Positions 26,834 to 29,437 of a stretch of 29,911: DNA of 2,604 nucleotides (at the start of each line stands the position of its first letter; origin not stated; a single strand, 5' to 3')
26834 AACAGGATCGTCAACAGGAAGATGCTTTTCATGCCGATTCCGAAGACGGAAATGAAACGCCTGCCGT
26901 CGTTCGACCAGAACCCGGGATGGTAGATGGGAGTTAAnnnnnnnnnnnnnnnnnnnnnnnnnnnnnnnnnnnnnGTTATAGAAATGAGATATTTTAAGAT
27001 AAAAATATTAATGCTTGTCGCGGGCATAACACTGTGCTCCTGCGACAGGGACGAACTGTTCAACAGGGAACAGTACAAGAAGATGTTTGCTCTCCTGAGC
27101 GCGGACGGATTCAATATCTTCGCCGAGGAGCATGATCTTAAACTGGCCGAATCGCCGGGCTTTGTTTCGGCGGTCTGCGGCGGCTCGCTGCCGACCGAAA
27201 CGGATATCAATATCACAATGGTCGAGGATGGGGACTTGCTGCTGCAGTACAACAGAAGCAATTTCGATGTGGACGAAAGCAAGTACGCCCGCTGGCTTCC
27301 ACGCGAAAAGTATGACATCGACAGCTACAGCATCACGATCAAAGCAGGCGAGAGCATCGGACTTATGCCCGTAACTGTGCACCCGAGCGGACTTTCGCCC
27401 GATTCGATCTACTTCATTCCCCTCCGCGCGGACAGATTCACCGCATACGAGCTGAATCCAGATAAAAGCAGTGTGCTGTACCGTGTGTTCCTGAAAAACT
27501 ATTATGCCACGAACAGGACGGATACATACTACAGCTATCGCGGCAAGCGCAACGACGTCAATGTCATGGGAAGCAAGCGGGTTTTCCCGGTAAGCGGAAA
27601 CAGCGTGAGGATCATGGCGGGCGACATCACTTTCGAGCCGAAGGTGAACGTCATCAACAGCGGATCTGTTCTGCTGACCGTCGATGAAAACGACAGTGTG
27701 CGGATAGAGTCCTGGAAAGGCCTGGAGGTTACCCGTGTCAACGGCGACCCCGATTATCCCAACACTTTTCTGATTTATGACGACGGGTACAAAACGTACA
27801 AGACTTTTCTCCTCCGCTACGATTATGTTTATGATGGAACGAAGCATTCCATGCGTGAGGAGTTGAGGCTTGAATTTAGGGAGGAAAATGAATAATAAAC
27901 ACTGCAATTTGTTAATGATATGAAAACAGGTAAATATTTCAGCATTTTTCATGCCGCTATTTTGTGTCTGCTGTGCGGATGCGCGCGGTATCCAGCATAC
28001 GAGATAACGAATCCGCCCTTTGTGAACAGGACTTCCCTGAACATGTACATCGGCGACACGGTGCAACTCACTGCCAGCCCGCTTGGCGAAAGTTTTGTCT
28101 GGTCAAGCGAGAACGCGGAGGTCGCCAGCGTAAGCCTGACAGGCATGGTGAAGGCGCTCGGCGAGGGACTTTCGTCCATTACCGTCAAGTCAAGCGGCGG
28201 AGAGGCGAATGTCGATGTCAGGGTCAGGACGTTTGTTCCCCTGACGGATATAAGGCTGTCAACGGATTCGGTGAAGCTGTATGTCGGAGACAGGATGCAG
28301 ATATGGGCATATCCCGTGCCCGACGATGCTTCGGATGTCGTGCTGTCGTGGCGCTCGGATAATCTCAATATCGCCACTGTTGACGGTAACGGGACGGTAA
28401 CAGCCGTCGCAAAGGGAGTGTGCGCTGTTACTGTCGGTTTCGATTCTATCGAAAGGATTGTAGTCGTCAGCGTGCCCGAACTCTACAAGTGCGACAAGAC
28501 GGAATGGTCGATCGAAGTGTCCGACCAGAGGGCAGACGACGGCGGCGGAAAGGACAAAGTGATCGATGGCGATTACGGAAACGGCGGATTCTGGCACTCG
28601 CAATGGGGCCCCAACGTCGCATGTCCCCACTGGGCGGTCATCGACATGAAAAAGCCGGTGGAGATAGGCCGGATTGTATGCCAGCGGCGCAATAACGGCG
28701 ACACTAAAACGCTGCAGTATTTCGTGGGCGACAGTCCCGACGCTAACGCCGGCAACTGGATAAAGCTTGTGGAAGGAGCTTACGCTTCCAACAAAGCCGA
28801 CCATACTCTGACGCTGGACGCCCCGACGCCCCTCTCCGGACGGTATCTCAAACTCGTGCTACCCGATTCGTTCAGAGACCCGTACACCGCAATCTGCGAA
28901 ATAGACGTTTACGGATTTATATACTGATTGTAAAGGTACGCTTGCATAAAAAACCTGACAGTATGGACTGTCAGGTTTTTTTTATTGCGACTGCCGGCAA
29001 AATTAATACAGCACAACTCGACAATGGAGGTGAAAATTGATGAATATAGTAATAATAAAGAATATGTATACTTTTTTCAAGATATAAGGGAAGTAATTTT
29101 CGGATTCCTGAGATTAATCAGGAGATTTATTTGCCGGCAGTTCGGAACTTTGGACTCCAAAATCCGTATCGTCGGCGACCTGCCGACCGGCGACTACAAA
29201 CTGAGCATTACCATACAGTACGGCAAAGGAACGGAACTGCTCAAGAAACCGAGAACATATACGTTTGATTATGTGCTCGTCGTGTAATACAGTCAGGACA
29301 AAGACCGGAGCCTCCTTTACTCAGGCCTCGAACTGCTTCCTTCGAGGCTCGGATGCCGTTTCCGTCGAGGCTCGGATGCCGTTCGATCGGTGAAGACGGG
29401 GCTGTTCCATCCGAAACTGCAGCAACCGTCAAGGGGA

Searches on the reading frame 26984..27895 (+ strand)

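Call 4: search_protein_families(library=pfam, proteins=[window:26984-27895:+])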
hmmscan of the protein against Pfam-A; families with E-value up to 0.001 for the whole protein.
window:26984-27895:+ (303 aa): 3 families
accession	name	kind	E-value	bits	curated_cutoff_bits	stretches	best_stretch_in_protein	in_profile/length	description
PF14274.12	BT_3044-like_C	-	4.3e-20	72.8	23.1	1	163-294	2-140/141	BT_3044-like, C-terminal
PF08522.16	BT_3987-like_N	-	1.2e-13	52.2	25.9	1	61-149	31-113/120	BT_3987-like, N-terminal domain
PF16343.11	DUF4973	-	5.8e-07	30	27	1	64-148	41-124/129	Domain of unknown function (DUF4973)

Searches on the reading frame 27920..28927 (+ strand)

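Call 4: search_protein_families(library=pfam, proteins=[window:27920-28927:+])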
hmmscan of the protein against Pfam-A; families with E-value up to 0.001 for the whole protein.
window:27920-28927:+ (335 aa): 4 families
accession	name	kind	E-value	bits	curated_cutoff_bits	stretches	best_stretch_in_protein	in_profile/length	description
PF02368.24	Big_2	-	5.9e-18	65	22.8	2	109-172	3-66/79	Bacterial Ig-like domain (group 2)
PF00754.31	F5_F8_type_C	-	2.2e-14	54.1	28.2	1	198-327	2-126/127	F5/8 type C domain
PF22633.2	F5_F8_type_C_2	-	2.3e-08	35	27.8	1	213-312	1-91/91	NedA-like, galactose-binding domain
PF22359.2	Big-like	-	0.00036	21.1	27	0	146-183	7-44/48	Bacterial Ig-like domain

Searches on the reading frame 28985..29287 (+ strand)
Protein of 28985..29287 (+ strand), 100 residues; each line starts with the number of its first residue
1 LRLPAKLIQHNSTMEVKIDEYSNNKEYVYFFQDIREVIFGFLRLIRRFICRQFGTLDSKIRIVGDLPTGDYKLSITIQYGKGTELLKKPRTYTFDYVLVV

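Call 33: search_protein_families(library=pfam, proteins=[window:28985-29287:+])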
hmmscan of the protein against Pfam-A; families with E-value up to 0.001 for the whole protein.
window:28985-29287:+ (100 aa): 1 family
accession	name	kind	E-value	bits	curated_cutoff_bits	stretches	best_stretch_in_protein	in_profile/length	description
PF14734.12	DUF4469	-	0.00069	20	22.6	0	62-92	70-100/101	Domain of unknown function (DUF4469) with IG-like fold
